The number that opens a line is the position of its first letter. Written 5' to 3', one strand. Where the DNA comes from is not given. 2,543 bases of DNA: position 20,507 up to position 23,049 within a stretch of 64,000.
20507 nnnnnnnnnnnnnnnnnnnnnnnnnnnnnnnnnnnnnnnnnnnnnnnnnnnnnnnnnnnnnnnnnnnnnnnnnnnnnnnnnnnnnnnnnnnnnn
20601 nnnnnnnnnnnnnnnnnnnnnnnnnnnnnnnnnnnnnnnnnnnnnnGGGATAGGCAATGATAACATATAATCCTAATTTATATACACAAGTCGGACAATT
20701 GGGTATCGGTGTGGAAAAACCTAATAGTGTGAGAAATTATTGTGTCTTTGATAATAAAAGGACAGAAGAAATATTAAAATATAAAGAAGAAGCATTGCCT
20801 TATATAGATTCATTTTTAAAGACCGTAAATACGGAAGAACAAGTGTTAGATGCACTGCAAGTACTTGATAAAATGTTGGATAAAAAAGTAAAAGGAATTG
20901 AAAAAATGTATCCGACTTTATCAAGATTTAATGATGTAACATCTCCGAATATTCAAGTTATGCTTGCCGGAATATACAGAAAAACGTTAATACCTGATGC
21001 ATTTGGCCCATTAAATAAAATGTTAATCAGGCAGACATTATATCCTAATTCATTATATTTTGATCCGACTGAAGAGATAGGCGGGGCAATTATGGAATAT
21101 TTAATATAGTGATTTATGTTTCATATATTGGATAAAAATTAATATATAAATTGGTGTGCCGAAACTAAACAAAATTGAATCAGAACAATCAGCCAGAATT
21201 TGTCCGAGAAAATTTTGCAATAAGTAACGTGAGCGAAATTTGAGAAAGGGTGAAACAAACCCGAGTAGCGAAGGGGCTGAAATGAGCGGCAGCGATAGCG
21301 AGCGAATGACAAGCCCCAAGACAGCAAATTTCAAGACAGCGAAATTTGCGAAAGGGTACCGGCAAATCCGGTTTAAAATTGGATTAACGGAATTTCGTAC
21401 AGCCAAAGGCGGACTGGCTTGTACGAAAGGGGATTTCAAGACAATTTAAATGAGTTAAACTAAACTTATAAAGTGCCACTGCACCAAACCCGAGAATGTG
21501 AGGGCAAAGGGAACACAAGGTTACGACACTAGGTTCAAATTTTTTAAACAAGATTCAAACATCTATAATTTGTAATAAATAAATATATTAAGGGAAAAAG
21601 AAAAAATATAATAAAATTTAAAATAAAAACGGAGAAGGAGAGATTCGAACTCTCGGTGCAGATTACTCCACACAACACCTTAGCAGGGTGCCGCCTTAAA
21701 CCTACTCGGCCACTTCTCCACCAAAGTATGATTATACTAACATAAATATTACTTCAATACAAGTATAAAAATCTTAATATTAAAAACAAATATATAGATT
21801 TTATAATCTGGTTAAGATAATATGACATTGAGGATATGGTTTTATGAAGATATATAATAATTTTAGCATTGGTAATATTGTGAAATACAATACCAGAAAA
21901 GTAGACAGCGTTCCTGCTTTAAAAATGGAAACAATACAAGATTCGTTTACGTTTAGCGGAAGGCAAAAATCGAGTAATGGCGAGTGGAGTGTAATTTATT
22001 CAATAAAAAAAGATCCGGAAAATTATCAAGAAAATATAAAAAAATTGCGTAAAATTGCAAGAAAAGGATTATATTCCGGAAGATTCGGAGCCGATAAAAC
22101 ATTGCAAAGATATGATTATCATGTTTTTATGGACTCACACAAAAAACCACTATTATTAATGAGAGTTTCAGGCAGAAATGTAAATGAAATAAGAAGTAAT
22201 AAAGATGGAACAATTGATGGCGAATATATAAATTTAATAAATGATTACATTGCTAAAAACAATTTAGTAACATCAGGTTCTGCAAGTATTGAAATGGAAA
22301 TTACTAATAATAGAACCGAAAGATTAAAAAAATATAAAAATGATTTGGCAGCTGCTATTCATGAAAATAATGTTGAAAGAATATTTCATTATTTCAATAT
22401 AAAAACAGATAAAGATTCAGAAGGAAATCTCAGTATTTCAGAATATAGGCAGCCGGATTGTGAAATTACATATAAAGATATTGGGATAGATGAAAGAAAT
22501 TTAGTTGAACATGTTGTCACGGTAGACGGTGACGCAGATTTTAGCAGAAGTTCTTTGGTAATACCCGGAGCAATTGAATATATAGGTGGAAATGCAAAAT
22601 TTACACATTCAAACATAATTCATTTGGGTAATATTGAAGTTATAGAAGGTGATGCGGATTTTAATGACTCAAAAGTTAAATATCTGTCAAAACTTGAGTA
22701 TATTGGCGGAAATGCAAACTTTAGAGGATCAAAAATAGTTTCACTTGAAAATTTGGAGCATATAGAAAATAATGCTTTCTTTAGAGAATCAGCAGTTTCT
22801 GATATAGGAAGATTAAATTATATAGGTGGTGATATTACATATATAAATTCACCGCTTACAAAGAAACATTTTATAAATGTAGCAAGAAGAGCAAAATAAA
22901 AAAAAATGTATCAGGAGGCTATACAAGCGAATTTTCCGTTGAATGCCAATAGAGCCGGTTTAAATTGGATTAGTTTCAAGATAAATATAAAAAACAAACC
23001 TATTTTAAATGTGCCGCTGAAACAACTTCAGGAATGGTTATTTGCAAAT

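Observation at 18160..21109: Candidate compact cobalamin riboswitch controlling an operon of three uncharacterised proteins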

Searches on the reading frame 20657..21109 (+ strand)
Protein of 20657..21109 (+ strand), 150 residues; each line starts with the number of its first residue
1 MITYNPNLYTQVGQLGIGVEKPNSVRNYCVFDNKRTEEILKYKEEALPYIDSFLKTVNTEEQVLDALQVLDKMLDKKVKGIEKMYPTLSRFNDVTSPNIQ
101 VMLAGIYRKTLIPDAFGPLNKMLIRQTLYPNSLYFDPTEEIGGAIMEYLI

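Call 6: search_protein_families(library=pfam, proteins=[window:20657-21109:+], max_evalue=0.1)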
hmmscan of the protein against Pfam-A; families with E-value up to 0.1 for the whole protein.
window:20657-21109:+ (150 aa): 1 family
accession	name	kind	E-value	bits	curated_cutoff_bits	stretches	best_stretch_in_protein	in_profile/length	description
PF22928.2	INTS1_R4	-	0.092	13.1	27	0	54-91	4-41/102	Integrator complex subunit 1, R4 domain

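Call 21: find_homologous_proteins(query=window:20657-21106:+)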
Query window:20657-21106:+ (150 aa): 1542 proteins with E <= 0.001 among 1556 candidates; the best 120 are listed.
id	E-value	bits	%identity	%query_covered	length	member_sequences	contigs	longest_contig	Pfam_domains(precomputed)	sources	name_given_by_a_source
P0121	1.7e-93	328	100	100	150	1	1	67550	-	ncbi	-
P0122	1.5e-71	257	83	92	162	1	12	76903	-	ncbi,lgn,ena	-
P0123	2.0e-71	256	83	92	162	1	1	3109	-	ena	-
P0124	7.6e-71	255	83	92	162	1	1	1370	-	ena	-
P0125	1.1e-70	254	75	99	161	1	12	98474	-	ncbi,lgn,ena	-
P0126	1.5e-70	254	83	92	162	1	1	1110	-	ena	-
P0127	1.6e-70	254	77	99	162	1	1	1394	-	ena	-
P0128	3.0e-70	253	74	99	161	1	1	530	-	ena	-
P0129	3.0e-70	253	75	99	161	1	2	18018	-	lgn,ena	-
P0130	3.0e-70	253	75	99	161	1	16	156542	-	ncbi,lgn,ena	-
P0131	7.8e-70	251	83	92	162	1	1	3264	-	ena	-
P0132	1.6e-69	250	74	99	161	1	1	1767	-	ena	-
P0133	5.7e-69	249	74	99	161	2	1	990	-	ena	-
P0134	6.9e-69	248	75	99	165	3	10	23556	-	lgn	-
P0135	7.5e-69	248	74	99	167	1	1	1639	-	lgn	-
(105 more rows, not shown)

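Call 25: search_solved_structures(query=A2, max_evalue=10)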
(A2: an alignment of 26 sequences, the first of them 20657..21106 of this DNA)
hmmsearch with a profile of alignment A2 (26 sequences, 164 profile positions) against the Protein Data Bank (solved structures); distinct sequences matched with E-value up to 10: 5.
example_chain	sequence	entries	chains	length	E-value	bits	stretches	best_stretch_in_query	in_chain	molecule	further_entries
6wg6_B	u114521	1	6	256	0.062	16.1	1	21-82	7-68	Structural maintenance of chromosomes protein 3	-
6hb1_A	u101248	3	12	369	0.24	14.2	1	49-93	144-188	Protein HGH1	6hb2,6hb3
7byk_A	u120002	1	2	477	0.62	12.9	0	123-161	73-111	LegK7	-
6mcp_A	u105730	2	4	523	0.68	12.8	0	123-161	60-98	LegK7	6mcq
7ceb_A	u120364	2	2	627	0.94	12.3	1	128-158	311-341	Integrin alpha-6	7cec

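Call 28: predict_structure(alignment_id=A2)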
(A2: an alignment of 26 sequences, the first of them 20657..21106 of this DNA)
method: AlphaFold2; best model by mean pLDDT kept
length: 150 residues; sequences in the alignment: 26
mean_pLDDT: 94.5   pTM: 0.88
mean pLDDT of the five models: 94.5, 93.8, 93.5, 93.0, 92.7
residues with pLDDT >= 90: 141; 70-90: 7; 50-70: 2; < 50: 0
segments of 3 or more residues with pLDDT < 50: none
pLDDT, mean of each block of 10 residues (from residue 1): 82 96 94 96 96 96 98 96 96 94 97 96 94 91 97
secondary structure, 60 per line:
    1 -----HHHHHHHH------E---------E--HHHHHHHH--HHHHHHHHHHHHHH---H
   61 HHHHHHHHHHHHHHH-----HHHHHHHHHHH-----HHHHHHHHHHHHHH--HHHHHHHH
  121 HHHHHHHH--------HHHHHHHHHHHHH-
elements in order: H6-13 H33-40 H43-56 H60-75 H81-91 H97-110 H113-128 H137-149

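Call 32: fold_search(model_id=the predicted structure, library=pdb)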
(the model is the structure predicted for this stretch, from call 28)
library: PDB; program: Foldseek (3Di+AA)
matches with E <= 10: 765; with E <= 0.001: 0
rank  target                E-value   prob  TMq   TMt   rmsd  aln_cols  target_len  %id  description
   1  5mfi_A                7.6e-02  0.99  0.48  0.33   5.4       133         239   12  Designed armadillo repeat protein YIII(Dq.V2)4CqI in complex with peptide (KR)4 (released 2017-09-13)
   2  3d9p_A                1.2e-01  0.90  0.35  0.38  11.5       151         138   14  Snapshots of the RNA processing factor SCAF8 bound to different phosphorylated forms of the Carboxy-Terminal Domain of (released 2008-06-10)
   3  4yjl_B                1.6e-01  0.94  0.46  0.24   6.7       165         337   12  Crystal structure of APC-ARM in complexed with Amer1-A2 (released 2016-03-09)
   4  4yjl_C                1.8e-01  0.92  0.46  0.24   6.7       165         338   12  Crystal structure of APC-ARM in complexed with Amer1-A2 (released 2016-03-09)
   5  9k7u_A                2.2e-01  0.96  0.44  0.47   5.1       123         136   18  Crystal structure of designed zinc-induced heterodimer Heter-Zn2-HEHE-22 (released 2025-10-29)
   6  4o46_A                2.2e-01  0.77  0.38  0.28   7.4       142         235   15  14-3-3-gamma in complex with influenza NS1 C-terminal tail phosphorylated at S228 (released 2014-04-30)
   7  4yjl_D                2.4e-01  0.90  0.46  0.24   6.7       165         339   12  Crystal structure of APC-ARM in complexed with Amer1-A2 (released 2016-03-09)
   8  3d9p_B                2.4e-01  0.75  0.34  0.36  13.2       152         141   12  Snapshots of the RNA processing factor SCAF8 bound to different phosphorylated forms of the Carboxy-Terminal Domain of (released 2008-06-10)
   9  2jdq_B                2.6e-01  0.96  0.47  0.19   5.8       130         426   10  C-terminal domain of influenza A virus polymerase PB2 subunit in complex with human importin alpha5 (released 2007-02-27)
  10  9jnj_A                2.6e-01  0.87  0.47  0.29   6.6       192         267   11  Crystal structure of Human Cnot9 (released 2025-09-24)
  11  3d9o_A                2.6e-01  0.75  0.35  0.38  13.3       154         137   12  Snapshots of the RNA processing factor SCAF8 bound to different phosphorylated forms of the Carboxy-Terminal Domain of (released 2008-06-10)
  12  4o46_E                2.6e-01  0.72  0.38  0.28   7.4       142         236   15  14-3-3-gamma in complex with influenza NS1 C-terminal tail phosphorylated at S228 (released 2014-04-30)
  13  5ce7                  2.6e-01  0.54  0.31  0.33  11.7       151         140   13  Structure of a non-canonical CID of Ctk3 (released 2015-08-05)
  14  3d9i_A                2.7e-01  0.72  0.34  0.37  11.7       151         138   14  Snapshots of the RNA processing factor SCAF8 bound to different phosphorylated forms of the Carboxy-Terminal Domain of (released 2008-06-10)
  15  3nmx_C                2.9e-01  0.87  0.46  0.25   6.7       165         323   12  Crystal structure of APC complexed with Asef (released 2011-07-06)
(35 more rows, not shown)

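Call 57: search_protein_families(library=ncbifam, proteins=[window:20657-21106:+], max_evalue=0.1)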
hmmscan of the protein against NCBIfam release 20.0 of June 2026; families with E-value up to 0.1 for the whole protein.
window:20657-21106:+ (150 aa): 0 families

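Call 70: search_protein_representatives(alignment_id=A2)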
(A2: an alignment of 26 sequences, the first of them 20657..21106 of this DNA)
Query: 26 sequences, 164 profile positions. Proteins with E-value up to 0.001 (for the whole library): 119; up to 1e-10: 76; up to 1e-30: 21. The best 119 are listed.
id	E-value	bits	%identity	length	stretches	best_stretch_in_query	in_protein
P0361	8.6e-64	230.4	-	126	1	6-125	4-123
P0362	4.2e-53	195.6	-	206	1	15-157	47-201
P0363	3.4e-50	186.1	-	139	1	36-149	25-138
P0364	7.9e-49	181.7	-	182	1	4-152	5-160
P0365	7.6e-48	178.5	-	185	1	5-157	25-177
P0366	1.8e-47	177.3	-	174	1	25-151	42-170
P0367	3.2e-47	176.5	-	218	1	5-160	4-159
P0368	1.8e-46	174.0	-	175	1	11-152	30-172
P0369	6.5e-46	172.2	-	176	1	6-159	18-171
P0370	7.3e-42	159.0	-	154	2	62-158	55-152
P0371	1.6e-41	158.0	-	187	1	21-156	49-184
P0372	1.1e-37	145.4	-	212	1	7-155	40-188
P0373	2.1e-37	144.6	-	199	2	20-128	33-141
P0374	4.8e-37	143.4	-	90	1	77-160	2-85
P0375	3.9e-36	140.4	-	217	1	23-151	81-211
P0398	1.6e-19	86.4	-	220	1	9-155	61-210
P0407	2.6e-17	79.2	-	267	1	31-157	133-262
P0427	5.4e-13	65.2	-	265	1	11-156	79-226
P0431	1.2e-11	60.7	-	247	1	12-156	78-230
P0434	5.9e-11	58.5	-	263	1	30-158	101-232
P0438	2.0e-10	56.8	-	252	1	13-152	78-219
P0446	1.6e-09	53.8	-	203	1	7-156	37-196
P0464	2.1e-06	43.7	-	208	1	13-156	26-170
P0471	1.1e-05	41.4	-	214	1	23-156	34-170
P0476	2.7e-04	36.9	-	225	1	29-156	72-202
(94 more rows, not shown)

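Call 71: list_cluster_members(proteins=[P0398, P0407, P0427, P0431, P0434, P0438, P0446, P0464, P0471, P0476])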
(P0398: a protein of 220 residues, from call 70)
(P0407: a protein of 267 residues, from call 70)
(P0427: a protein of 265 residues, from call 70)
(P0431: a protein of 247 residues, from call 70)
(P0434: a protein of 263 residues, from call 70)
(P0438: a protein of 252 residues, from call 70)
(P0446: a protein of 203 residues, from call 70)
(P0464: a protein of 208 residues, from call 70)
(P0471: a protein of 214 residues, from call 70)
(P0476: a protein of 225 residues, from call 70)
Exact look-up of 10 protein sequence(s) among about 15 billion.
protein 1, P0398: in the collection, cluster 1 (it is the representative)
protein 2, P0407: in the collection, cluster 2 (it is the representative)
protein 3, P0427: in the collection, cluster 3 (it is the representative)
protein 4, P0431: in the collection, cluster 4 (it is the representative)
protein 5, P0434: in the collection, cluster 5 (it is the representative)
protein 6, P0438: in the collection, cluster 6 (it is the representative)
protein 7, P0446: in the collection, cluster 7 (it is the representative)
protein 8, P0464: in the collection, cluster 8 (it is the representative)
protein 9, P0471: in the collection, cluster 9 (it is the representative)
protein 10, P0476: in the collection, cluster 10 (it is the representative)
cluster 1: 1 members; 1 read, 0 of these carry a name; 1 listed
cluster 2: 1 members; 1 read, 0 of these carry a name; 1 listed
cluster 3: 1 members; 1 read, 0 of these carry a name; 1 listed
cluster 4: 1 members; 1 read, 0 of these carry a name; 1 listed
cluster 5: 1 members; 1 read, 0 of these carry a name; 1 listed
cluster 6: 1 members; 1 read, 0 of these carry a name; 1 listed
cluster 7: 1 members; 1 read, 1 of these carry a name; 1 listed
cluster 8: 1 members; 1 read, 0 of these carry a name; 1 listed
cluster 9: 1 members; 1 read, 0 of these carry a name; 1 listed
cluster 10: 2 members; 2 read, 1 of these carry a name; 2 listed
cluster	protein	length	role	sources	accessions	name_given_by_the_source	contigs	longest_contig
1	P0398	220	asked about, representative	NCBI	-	-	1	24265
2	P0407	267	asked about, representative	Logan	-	-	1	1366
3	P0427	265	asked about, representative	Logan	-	-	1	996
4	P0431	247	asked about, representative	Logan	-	-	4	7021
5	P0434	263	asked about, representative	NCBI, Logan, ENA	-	-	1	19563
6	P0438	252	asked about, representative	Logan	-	-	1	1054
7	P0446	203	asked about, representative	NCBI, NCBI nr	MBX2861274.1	MAG: hypothetical protein KTR14_08560 [Vampirovibrio sp.] | hypothetical protein [Vampirovibrio sp.]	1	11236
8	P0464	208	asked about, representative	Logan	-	-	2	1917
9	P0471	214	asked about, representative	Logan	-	-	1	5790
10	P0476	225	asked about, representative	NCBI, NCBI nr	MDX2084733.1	MAG: hypothetical protein SFZ03_05030 [Candidatus Melainabacteria bacterium] | hypothetical protein [Candidatus Melainabacteria bacterium]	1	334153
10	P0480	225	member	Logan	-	-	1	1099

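Call 72: find_encoding_contigs(protein=P0476, flank=6000, max_places=2)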
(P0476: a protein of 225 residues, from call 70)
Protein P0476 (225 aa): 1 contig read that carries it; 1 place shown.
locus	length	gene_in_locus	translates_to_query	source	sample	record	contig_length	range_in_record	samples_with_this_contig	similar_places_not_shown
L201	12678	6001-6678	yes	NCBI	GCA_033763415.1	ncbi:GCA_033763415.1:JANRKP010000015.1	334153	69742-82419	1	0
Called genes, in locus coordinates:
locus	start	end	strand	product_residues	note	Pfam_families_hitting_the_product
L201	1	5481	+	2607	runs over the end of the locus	-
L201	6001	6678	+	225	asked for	-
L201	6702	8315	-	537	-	PF11259:DUF3060 (faint)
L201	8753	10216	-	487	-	PF01370:Epimerase, PF08338:DUF1731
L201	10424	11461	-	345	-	-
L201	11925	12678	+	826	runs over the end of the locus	PF17764:PriA_3primeBD, PF00270:DEAD, PF04851:ResIII, PF18319:Zn_ribbon_PriA, PF00271:Helicase_C, PF18074:PriA_C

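Call 73: find_encoding_contigs(protein=P0446, flank=6000, max_places=2)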
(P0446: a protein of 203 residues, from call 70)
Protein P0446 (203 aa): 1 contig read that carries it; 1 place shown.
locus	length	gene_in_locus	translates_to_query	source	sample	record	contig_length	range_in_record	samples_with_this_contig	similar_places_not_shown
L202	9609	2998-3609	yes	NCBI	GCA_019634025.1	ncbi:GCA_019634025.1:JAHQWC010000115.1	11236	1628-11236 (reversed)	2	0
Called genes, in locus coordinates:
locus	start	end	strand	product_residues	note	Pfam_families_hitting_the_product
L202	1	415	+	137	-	PF02985:HEAT (faint), PF13646:HEAT_2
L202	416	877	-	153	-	PF22544:HYDIN_VesB_CFA65-like_Ig, PF07610:DUF1573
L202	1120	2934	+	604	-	-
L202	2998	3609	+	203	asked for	-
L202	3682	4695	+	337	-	PF00480:ROK, PF02685:Glucokinase (weak)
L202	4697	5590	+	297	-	PF00398:RrnaAD, PF08241:Methyltransf_11 (faint), PF13649:Methyltransf_25 (weak)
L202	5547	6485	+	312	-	PF00288:GHMP_kinases_N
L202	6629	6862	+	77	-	-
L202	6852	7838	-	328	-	-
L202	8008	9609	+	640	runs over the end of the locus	PF00672:HAMP, PF00512:HisKA (weak), PF02518:HATPase_c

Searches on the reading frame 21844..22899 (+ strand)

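Call 6: search_protein_families(library=pfam, proteins=[window:21844-22899:+], max_evalue=0.1)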
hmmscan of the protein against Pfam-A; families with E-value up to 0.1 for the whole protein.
window:21844-22899:+ (351 aa): 1 family
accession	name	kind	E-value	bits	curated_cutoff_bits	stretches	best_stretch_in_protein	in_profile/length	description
PF06847.16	Arc_PepC_II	-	0.099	13.7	29.9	0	124-166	17-60/93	Archaeal Peptidase A24 C-terminus Type II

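Call 57: search_protein_families(library=ncbifam, proteins=[window:21844-22896:+], max_evalue=0.1)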
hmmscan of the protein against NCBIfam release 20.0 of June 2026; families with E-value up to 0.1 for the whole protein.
window:21844-22896:+ (351 aa): 0 families
